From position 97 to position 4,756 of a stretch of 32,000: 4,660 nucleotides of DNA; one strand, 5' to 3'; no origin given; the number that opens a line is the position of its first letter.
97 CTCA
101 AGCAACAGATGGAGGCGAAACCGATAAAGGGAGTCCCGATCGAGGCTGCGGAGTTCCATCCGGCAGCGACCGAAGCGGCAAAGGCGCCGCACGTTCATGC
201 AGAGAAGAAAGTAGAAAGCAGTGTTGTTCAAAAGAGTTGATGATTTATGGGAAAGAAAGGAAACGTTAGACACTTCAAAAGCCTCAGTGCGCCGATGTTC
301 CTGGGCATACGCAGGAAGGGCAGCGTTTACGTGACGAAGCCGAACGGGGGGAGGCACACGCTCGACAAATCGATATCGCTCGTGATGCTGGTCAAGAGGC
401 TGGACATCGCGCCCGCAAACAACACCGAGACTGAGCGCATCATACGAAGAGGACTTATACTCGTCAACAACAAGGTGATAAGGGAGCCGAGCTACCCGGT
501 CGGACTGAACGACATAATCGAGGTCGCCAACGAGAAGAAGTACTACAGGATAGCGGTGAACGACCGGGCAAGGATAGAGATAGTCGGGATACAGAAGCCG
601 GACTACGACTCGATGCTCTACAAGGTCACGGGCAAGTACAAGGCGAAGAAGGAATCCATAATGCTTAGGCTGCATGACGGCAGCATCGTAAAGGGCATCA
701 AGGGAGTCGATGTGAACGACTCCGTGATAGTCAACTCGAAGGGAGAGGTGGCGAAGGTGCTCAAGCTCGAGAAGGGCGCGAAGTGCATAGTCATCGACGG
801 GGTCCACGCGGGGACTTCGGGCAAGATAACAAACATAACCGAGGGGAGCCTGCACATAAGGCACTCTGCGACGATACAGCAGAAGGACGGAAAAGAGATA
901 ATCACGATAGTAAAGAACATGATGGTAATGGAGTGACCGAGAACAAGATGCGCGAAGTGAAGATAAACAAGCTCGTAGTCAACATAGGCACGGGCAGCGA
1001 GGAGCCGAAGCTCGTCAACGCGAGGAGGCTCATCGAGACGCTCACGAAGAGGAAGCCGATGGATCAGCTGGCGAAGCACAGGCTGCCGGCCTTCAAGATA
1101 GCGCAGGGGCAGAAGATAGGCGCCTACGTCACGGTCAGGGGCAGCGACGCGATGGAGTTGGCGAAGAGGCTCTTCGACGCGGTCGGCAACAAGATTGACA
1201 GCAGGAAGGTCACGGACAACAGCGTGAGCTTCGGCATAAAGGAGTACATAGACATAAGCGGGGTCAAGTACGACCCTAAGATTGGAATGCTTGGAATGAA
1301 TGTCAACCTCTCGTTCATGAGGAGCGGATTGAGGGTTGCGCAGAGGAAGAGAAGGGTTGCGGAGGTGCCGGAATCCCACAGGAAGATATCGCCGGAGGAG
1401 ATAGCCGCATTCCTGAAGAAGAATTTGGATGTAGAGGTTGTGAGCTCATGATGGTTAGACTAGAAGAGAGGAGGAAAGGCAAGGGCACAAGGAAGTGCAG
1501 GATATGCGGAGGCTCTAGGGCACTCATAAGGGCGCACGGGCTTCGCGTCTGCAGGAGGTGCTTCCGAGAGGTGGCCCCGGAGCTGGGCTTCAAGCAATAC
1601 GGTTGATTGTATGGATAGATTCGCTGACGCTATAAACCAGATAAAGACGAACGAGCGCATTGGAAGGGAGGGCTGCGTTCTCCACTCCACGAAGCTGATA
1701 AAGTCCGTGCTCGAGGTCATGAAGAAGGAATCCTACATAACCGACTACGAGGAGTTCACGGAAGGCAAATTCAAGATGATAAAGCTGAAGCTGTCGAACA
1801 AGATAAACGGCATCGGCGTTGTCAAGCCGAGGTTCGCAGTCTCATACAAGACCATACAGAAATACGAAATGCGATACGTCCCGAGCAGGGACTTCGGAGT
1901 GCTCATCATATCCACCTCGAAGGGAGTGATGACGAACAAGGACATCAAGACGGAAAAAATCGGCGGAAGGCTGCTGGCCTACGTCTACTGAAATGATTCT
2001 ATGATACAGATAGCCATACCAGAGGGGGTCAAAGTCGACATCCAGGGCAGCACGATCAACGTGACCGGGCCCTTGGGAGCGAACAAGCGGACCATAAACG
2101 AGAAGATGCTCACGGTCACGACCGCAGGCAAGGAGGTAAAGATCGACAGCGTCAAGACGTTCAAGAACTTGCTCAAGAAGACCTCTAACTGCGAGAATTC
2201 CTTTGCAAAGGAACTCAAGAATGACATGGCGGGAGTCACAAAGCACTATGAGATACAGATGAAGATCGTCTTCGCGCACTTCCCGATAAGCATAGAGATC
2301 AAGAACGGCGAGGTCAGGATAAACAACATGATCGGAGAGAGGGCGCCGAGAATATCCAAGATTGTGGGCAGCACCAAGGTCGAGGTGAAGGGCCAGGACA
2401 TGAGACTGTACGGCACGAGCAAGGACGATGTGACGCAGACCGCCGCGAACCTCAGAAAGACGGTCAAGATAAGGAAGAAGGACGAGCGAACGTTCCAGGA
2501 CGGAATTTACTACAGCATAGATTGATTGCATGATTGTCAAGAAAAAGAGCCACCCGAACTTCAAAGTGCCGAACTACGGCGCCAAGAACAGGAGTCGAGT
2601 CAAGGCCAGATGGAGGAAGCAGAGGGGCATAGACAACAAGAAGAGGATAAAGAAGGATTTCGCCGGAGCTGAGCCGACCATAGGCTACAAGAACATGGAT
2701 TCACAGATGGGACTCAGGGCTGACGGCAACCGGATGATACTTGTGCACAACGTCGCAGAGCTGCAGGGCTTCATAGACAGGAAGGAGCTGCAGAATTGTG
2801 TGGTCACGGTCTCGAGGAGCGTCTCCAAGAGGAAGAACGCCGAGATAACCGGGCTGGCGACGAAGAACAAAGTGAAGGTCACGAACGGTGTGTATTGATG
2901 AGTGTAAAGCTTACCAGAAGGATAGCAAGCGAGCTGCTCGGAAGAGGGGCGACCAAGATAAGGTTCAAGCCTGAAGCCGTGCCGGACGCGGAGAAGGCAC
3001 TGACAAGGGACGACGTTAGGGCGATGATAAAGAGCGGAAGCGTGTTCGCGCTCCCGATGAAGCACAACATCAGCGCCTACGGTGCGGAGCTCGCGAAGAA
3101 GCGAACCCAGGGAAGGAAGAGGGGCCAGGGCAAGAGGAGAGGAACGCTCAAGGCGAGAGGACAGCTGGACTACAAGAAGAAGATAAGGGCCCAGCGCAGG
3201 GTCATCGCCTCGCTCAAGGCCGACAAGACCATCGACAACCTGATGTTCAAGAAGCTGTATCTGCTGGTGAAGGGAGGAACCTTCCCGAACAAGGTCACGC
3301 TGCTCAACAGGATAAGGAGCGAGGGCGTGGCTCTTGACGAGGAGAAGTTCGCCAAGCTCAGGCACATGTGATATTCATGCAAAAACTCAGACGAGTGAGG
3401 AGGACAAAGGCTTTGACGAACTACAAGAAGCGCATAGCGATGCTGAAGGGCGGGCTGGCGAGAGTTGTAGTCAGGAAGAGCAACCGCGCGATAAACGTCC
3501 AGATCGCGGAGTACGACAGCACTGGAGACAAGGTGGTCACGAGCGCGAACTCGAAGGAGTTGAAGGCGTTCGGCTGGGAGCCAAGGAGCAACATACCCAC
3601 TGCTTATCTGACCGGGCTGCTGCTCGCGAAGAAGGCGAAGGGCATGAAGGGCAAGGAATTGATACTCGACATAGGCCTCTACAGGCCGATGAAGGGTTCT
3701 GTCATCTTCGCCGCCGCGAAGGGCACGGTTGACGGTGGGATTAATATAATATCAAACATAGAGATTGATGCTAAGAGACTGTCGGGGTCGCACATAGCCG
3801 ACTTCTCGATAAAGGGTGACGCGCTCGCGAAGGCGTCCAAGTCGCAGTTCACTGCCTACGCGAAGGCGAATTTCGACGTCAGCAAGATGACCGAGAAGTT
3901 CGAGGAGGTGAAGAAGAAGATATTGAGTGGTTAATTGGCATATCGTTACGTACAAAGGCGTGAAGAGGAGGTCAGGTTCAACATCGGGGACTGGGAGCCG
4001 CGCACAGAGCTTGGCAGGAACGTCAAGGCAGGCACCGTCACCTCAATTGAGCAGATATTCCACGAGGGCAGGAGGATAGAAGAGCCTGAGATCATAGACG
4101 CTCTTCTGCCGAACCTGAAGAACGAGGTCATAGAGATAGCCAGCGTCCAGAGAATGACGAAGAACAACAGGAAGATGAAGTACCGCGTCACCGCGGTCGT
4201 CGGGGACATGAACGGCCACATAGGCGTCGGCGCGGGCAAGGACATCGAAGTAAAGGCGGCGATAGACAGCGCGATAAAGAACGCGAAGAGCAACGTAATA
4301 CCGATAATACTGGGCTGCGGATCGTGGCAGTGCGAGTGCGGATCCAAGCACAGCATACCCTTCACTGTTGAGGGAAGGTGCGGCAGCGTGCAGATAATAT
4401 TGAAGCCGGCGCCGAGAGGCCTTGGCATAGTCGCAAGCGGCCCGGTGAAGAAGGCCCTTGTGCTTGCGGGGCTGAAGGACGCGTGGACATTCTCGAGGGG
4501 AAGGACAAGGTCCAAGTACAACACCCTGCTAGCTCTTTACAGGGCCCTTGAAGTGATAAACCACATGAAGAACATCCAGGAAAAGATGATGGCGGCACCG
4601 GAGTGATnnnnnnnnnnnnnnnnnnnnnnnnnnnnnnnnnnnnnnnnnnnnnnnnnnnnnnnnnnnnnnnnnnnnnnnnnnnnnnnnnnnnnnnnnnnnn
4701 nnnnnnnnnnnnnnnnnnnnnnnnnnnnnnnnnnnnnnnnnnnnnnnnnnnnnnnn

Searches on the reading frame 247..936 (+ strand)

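Call 23: search_protein_families(library=pfam, proteins=[window:247-936:+], max_evalue=0.001)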
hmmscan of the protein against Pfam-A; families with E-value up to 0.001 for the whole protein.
window:247-936:+ (229 aa): 3 families
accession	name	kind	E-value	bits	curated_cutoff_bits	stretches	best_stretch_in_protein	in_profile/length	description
PF00900.26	Ribosomal_S4e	-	9.6e-09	35.3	25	1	97-163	2-69/75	Ribosomal family S4e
PF08071.17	RS4NT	-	1e-06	29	27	1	4-39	1-36/37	RS4NT (NUC023) domain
PF01479.30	S4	-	1.3e-06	28.5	22.8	1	63-91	20-48/48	S4 domain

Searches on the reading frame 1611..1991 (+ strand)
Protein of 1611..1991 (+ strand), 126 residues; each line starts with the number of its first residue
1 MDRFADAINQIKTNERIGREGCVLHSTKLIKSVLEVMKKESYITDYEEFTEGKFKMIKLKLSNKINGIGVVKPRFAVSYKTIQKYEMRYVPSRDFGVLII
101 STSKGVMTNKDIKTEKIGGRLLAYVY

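Call 23: search_protein_families(library=pfam, proteins=[window:1611-1991:+], max_evalue=0.001)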
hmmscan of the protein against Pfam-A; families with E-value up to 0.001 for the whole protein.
window:1611-1991:+ (126 aa): 1 family
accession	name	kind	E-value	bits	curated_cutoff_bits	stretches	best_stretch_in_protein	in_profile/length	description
PF00410.24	Ribosomal_S8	-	5e-23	81.9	24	1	2-126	1-126/126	Ribosomal protein S8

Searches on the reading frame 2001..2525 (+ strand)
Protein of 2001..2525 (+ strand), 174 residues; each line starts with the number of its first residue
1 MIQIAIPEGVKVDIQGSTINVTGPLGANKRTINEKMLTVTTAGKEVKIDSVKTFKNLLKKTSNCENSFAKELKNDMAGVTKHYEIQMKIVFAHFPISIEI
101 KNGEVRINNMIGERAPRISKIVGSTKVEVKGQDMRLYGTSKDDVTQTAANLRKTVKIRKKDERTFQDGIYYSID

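Call 23: search_protein_families(library=pfam, proteins=[window:2001-2525:+], max_evalue=0.001)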
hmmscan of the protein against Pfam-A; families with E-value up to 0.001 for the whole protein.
window:2001-2525:+ (174 aa): 1 family
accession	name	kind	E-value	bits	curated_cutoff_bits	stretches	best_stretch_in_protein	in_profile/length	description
PF00347.28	Ribosomal_L6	-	9.6e-16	58.8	27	2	94-168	1-80/80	Ribosomal protein L6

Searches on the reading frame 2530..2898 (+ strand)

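Call 23: search_protein_families(library=pfam, proteins=[window:2530-2898:+], max_evalue=0.001)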
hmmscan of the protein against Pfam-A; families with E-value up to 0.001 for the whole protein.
window:2530-2898:+ (122 aa): 1 family
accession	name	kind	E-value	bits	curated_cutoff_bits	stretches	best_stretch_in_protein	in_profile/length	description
PF01655.23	Ribosomal_L32e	-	3.1e-18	66.5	25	1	19-119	10-108/108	Ribosomal protein L32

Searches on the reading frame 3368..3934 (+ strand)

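Call 23: search_protein_families(library=pfam, proteins=[window:3368-3934:+], max_evalue=0.001)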
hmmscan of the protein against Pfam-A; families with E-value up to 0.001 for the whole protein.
window:3368-3934:+ (188 aa): 2 families
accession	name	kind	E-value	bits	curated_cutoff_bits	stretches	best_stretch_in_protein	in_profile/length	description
PF17144.9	Ribosomal_L5e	-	2.6e-20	73.6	27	2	6-90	6-96/163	Ribosomal large subunit proteins 60S L5, and 50S L18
PF00861.27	Ribosomal_L18p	-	8.4e-06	26.6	27.8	1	20-111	11-101/116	Ribosomal L18 of archaea, bacteria, mitoch. and chloroplast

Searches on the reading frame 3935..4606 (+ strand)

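Call 23: search_protein_families(library=pfam, proteins=[window:3935-4606:+], max_evalue=0.001)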
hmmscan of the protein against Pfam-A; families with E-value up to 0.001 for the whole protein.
window:3935-4606:+ (223 aa): 2 families
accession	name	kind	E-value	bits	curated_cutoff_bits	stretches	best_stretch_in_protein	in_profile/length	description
PF00333.26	Ribosomal_S5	-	3.7e-20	72.1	27.1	1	61-124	1-64/65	Ribosomal protein S5, N-terminal domain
PF03719.21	Ribosomal_S5_C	-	3.3e-18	65.3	21.5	1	147-217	1-70/71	Ribosomal protein S5, C-terminal domain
